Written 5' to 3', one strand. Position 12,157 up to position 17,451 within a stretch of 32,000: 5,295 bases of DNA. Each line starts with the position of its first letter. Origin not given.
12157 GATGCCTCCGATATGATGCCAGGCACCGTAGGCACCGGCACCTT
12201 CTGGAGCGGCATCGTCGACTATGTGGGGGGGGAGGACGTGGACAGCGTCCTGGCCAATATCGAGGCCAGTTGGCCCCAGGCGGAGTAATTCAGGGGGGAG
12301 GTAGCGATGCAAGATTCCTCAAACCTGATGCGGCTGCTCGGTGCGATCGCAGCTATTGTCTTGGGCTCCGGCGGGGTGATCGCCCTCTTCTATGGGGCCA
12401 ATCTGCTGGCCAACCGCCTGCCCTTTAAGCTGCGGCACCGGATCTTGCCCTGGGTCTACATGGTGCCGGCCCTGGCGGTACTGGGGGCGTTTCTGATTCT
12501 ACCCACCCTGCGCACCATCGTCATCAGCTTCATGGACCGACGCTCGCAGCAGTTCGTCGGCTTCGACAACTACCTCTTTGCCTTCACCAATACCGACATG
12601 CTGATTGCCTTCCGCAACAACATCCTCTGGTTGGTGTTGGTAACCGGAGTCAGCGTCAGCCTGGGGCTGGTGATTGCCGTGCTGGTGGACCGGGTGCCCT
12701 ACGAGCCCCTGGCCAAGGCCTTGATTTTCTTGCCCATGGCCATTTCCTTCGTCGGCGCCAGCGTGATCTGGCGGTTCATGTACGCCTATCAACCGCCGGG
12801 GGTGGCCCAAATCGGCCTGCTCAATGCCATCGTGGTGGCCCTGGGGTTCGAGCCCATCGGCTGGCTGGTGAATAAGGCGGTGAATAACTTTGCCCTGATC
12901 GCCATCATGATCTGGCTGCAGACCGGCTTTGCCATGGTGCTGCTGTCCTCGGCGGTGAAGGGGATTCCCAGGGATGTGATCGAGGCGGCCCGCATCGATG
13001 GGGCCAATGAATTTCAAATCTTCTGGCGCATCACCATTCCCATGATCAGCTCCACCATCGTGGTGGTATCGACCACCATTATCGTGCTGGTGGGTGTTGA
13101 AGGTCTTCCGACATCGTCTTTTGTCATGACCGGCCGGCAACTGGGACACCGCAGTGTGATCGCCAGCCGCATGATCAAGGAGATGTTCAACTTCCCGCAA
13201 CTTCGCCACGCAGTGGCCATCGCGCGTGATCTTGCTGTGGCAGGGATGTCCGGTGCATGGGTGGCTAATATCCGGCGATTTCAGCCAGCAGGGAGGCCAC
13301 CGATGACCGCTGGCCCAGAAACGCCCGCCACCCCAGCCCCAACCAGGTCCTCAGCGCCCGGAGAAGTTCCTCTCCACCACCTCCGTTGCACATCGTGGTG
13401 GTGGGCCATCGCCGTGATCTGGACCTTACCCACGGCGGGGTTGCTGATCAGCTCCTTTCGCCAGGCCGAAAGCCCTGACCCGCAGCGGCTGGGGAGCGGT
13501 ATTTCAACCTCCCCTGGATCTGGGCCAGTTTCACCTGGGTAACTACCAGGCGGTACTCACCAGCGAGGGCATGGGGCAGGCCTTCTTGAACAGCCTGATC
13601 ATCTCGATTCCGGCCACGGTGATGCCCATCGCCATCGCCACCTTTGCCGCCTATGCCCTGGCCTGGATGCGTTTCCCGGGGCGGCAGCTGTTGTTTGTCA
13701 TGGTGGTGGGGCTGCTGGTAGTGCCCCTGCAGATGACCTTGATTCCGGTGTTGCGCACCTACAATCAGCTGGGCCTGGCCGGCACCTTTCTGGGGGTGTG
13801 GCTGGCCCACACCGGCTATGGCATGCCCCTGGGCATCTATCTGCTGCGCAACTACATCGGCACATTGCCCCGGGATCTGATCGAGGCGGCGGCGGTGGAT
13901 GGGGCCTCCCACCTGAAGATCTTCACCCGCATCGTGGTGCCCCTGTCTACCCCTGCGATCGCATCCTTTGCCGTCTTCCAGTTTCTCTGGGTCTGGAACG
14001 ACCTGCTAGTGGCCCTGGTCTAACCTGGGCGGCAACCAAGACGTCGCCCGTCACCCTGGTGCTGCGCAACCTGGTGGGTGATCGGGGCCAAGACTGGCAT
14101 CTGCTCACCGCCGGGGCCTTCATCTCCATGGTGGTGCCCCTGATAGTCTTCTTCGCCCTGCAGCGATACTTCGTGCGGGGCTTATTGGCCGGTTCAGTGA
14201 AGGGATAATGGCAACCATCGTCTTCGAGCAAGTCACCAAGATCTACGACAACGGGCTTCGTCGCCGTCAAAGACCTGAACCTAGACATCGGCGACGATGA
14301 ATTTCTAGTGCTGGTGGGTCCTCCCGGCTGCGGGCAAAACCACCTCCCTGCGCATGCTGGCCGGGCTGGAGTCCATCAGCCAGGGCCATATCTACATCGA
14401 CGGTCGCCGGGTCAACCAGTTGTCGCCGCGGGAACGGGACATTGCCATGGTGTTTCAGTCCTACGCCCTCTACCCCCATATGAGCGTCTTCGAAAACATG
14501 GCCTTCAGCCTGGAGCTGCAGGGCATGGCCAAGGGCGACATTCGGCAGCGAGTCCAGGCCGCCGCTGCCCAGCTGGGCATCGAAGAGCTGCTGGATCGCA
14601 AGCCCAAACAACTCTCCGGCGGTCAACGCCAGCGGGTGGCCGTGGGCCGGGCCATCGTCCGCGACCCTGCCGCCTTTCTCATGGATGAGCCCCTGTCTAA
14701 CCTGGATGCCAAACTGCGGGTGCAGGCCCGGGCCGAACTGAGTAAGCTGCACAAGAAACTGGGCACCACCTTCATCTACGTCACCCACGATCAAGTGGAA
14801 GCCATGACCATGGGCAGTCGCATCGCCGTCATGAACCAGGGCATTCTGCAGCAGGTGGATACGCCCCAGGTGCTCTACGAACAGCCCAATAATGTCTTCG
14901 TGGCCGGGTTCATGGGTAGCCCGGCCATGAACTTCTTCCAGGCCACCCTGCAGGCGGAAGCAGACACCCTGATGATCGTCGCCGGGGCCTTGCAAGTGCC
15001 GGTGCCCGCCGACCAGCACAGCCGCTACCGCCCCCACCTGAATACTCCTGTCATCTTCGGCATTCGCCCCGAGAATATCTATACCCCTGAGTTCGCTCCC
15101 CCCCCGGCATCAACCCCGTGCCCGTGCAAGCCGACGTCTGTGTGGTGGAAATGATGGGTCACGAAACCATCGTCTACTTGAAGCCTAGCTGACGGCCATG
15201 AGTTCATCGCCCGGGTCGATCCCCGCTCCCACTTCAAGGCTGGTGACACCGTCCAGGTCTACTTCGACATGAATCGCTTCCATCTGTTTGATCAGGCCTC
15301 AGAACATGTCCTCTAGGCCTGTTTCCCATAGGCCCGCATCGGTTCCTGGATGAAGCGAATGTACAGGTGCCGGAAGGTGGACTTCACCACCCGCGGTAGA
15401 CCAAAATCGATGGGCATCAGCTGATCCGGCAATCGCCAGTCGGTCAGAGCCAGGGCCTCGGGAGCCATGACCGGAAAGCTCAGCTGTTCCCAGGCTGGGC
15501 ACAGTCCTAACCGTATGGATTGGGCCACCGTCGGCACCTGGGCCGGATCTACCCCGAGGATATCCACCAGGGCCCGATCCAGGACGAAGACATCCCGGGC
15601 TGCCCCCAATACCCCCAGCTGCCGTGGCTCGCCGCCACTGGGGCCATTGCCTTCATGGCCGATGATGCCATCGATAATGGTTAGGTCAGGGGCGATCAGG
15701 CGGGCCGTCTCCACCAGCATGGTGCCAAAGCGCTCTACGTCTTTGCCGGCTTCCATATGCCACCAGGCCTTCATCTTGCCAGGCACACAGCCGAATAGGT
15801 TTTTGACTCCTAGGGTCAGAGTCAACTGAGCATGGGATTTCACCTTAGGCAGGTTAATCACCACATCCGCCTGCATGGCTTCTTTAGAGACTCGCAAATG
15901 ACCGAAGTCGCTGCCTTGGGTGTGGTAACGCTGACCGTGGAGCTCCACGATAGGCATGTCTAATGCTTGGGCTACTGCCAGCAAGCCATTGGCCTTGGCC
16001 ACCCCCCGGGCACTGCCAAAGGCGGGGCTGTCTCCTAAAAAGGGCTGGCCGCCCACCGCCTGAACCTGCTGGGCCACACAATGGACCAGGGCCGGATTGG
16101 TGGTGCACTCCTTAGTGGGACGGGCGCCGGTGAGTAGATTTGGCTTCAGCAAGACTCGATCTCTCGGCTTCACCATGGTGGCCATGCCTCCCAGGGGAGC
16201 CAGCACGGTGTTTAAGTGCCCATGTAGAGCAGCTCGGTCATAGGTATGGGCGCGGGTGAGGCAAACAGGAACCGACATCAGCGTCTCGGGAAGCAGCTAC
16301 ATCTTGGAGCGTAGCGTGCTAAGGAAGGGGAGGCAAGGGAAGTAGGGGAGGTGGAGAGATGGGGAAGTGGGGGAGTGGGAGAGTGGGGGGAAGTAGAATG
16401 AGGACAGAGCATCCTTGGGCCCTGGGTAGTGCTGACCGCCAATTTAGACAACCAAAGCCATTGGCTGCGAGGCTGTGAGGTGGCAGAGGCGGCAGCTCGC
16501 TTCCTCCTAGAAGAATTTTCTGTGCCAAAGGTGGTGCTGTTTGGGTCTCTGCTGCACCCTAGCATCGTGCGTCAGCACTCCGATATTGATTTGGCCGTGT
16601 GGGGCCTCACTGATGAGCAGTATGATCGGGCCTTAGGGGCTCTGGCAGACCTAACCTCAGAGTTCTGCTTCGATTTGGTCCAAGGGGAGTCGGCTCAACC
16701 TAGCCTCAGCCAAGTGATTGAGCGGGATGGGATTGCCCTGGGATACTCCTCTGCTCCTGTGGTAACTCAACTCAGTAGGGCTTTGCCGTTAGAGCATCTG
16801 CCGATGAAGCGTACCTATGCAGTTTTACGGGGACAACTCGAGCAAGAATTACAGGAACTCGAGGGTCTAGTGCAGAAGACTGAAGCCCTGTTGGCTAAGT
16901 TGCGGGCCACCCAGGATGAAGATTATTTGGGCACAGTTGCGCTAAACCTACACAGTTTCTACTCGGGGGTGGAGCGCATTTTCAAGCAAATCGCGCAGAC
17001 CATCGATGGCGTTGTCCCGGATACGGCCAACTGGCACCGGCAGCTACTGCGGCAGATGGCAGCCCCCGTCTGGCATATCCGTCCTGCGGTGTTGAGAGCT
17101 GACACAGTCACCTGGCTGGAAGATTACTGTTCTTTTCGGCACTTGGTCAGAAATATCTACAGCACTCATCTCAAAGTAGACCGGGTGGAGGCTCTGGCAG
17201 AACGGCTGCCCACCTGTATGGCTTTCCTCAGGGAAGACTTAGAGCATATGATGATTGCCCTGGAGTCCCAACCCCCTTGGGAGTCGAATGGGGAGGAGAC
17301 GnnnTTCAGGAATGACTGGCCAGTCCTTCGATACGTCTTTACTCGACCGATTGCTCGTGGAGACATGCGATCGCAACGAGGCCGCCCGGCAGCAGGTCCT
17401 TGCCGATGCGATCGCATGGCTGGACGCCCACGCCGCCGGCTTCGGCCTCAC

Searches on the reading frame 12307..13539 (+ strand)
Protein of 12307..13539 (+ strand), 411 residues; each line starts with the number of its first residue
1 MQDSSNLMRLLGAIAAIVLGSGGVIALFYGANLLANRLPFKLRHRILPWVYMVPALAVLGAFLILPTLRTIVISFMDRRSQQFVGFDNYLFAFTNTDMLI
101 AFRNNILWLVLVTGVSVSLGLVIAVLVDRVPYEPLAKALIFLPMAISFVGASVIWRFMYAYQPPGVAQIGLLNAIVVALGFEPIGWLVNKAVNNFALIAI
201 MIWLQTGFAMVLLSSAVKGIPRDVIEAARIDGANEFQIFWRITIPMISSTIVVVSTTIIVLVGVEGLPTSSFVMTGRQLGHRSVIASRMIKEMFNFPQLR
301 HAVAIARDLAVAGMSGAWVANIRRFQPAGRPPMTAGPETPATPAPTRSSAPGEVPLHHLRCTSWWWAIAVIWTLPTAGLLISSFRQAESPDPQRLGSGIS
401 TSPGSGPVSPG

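Call 41: search_protein_families(library=pfam, max_evalue=0.001, proteins=[window:12307-13539:+])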
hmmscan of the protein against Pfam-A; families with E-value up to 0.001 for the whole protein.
window:12307-13539:+ (411 aa): 1 family
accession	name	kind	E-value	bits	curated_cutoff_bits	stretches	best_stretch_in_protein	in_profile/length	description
PF00528.27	BPD_transp_1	-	1.6e-11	44.7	26.4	1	119-289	4-147/184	Binding-protein-dependent transport system inner membrane component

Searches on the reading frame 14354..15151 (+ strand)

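Call 66: search_protein_families(library=pfam, max_evalue=0.001, proteins=[window:14354-15151:+])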
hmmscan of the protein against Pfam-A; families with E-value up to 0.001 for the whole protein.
window:14354-15151:+ (266 aa): 2 families
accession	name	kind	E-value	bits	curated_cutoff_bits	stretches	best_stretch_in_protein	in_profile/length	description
PF00005.33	ABC_tran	-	1.3e-20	74.8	25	1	1-114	30-136/137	ABC transporter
PF17912.7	OB_MalK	-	1.1e-13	52.3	27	1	188-242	1-53/53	MalK OB fold domain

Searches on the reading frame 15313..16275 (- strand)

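Call 41: search_protein_families(library=pfam, max_evalue=0.001, proteins=[window:15313-16275:-])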
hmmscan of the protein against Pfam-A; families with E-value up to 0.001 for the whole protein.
window:15313-16275:- (320 aa): 1 family
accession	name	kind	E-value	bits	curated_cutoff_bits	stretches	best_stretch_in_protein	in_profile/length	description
PF04015.17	DUF362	-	5.1e-56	190.4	24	1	41-238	1-200/200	Domain of unknown function (DUF362)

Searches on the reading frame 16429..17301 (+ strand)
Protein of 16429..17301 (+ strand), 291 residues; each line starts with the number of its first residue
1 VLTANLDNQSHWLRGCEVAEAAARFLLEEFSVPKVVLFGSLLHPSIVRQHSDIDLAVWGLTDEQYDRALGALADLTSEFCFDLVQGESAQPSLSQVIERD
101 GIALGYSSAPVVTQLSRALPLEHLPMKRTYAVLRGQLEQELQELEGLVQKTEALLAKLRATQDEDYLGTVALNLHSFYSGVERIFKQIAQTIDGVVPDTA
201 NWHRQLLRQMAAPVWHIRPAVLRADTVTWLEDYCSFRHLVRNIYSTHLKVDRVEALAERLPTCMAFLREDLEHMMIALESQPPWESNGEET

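Call 41: search_protein_families(library=pfam, max_evalue=0.001, proteins=[window:16429-17301:+])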
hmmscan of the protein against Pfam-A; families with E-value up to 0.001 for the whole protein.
window:16429-17301:+ (291 aa): 2 families
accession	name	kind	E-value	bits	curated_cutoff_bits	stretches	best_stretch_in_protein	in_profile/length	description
PF20797.2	HepT-like_2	-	1.2e-29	103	27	1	170-274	2-106/110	HepT-like protein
PF18765.7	Polbeta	-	1.5e-06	28.7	26.9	1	26-104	7-87/93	Polymerase beta, Nucleotidyltransferase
